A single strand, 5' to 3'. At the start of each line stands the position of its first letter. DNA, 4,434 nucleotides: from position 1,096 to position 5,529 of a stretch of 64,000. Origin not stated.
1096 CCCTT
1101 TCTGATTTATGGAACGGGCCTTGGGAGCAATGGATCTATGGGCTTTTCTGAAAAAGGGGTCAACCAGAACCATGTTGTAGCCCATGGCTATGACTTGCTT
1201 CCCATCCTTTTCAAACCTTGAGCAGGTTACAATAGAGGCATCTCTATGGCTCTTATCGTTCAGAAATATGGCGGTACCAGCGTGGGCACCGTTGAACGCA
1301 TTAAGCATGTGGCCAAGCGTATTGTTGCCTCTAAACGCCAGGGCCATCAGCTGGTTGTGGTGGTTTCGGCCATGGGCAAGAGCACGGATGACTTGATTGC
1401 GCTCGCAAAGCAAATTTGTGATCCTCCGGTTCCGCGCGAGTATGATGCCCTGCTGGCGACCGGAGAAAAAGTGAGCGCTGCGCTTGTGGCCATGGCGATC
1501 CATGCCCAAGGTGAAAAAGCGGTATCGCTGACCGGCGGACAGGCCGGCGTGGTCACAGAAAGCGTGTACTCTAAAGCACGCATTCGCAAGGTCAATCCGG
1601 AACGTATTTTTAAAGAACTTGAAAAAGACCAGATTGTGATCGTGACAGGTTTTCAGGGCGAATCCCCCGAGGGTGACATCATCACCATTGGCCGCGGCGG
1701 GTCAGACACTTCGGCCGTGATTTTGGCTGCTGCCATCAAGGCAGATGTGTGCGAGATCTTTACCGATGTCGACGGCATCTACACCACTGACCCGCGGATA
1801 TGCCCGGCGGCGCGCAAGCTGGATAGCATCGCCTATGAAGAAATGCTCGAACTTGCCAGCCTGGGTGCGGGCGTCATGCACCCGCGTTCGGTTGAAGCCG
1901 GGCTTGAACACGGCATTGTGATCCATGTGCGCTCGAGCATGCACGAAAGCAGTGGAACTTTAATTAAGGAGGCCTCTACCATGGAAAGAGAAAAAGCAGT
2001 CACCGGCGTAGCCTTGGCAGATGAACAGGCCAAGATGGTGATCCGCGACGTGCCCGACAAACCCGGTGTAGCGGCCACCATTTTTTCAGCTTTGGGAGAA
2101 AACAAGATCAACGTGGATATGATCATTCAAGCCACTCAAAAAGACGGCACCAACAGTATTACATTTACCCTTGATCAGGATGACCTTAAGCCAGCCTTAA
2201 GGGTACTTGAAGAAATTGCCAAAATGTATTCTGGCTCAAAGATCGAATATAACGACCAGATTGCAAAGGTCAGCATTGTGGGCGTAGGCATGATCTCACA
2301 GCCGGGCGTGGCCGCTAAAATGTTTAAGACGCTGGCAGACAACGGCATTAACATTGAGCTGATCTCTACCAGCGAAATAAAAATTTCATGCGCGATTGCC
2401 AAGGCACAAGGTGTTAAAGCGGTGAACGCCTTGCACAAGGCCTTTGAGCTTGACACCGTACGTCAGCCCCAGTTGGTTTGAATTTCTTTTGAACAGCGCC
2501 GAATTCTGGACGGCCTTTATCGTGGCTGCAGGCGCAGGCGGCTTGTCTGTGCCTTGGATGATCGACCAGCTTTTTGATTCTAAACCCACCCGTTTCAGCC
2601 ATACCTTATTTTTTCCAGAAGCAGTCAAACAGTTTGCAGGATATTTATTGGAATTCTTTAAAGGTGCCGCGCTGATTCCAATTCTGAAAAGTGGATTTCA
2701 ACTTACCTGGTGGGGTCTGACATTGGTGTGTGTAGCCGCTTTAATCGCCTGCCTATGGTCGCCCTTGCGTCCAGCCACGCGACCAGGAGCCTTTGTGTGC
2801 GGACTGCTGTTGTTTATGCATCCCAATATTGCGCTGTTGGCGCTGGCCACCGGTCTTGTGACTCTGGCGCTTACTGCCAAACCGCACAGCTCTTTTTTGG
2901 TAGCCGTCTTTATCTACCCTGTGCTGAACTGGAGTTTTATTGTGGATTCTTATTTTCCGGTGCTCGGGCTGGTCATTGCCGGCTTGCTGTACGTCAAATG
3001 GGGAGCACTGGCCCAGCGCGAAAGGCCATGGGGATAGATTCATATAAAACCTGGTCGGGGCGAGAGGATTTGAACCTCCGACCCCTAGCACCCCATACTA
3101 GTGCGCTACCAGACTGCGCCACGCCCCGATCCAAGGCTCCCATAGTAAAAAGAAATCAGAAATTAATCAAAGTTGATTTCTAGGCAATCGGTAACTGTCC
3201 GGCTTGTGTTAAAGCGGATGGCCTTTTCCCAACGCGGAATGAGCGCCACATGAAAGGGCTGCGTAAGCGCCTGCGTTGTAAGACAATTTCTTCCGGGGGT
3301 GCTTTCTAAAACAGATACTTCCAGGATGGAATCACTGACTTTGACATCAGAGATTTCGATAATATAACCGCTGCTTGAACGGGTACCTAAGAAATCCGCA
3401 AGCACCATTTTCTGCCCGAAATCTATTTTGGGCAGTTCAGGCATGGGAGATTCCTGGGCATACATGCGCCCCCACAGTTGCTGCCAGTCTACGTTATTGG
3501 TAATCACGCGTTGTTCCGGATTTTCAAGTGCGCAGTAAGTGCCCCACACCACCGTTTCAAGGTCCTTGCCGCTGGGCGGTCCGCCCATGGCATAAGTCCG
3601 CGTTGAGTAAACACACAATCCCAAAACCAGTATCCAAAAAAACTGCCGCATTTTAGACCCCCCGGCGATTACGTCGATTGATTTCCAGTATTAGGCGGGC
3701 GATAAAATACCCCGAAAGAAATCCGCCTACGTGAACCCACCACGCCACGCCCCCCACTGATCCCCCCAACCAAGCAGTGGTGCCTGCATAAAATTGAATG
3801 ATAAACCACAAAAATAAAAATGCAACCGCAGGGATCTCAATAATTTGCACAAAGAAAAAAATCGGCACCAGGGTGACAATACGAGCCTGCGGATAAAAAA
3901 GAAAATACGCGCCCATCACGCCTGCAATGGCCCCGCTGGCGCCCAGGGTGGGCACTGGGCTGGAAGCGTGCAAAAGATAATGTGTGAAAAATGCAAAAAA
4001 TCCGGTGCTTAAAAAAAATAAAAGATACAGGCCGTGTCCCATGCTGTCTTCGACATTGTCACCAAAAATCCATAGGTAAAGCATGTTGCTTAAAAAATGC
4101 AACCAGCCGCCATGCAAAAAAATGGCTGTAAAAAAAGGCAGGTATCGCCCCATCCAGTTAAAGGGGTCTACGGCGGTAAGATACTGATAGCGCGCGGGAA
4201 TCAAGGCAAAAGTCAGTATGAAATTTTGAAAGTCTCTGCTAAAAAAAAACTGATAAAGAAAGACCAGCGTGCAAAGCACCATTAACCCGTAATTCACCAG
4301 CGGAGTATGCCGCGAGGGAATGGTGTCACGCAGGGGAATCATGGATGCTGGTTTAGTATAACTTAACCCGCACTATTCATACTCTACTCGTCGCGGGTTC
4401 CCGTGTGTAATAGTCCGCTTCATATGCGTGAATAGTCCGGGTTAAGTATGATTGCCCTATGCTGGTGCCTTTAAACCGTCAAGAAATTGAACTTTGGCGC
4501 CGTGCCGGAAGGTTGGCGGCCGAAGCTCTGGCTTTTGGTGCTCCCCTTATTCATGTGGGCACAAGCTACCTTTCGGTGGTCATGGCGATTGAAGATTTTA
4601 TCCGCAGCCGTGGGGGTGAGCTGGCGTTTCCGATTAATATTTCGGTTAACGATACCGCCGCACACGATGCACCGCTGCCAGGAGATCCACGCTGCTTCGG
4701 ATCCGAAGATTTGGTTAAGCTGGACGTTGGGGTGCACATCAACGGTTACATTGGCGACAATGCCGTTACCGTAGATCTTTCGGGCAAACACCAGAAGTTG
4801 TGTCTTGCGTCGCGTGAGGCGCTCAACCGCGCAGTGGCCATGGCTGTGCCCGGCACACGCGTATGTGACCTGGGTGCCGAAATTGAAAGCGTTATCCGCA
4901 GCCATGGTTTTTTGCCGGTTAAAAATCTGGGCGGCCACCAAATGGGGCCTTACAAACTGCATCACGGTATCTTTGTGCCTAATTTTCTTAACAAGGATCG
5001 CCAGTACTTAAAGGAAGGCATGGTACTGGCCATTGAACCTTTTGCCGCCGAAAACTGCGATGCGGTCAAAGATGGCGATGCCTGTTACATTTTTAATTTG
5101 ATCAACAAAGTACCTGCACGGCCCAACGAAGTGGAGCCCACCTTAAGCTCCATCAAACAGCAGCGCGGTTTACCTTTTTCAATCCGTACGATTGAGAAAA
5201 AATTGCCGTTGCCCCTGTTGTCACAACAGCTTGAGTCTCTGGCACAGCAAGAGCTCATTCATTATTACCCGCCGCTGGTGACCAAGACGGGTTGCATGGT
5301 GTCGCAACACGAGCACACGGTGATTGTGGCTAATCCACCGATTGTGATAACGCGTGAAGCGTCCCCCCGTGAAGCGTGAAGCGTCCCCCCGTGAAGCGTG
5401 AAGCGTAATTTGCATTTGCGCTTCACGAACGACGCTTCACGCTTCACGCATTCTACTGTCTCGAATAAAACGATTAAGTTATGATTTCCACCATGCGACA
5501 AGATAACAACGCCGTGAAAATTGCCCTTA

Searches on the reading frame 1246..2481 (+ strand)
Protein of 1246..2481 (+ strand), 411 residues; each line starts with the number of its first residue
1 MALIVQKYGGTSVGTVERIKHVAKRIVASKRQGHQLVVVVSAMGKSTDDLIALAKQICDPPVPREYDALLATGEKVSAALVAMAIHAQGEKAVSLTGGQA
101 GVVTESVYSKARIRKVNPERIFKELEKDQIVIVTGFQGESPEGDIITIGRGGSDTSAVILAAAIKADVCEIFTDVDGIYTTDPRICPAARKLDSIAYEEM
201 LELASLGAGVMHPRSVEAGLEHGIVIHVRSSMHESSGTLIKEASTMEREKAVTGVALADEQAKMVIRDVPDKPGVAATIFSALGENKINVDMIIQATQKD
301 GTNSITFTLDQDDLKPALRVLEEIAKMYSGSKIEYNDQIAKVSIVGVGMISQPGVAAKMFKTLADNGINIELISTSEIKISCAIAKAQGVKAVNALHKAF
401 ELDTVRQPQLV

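Call 21: search_protein_families(library=pfam, proteins=[window:1246-2481:+], max_evalue=0.001)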
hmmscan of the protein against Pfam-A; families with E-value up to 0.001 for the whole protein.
window:1246-2481:+ (411 aa): 6 families
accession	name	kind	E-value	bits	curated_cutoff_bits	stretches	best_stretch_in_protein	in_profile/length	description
PF00696.33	AA_kinase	-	1.2e-52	179.4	24.9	1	3-230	2-234/234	Amino acid kinase family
PF22468.2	ACT_9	-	5e-41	138.7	27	2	342-400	1-61/61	ACT domain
PF01842.31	ACT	-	5.2e-22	77.7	27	2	266-324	3-64/66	ACT domain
PF13840.12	ACT_7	-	6.3e-22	77.6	27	1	335-398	2-65/65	ACT domain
PF22629.2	ACT_AHAS_ss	-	6.7e-05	23.4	27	0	269-325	5-63/67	AHAS small subunit-like ACT domain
PF13291.12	ACT_4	-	0.00011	23.2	27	0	270-324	14-69/80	ACT domain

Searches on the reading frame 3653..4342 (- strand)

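Call 21: search_protein_families(library=pfam, proteins=[window:3653-4342:-], max_evalue=0.001)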
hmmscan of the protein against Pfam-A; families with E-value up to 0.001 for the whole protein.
window:3653-4342:- (229 aa): 1 family
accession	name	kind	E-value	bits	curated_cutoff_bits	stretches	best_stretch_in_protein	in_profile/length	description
PF01694.28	Rhomboid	-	2.6e-29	102.7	22.6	1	67-219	4-141/143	Rhomboid domain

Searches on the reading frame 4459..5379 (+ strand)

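Call 21: search_protein_families(library=pfam, proteins=[window:4459-5379:+], max_evalue=0.001)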
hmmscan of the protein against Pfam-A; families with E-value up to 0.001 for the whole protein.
window:4459-5379:+ (306 aa): 1 family
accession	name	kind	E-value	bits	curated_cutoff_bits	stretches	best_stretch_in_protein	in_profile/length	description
PF00557.29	Peptidase_M24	-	2.2e-29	103.2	23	1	12-195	2-188/208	Metallopeptidase family M24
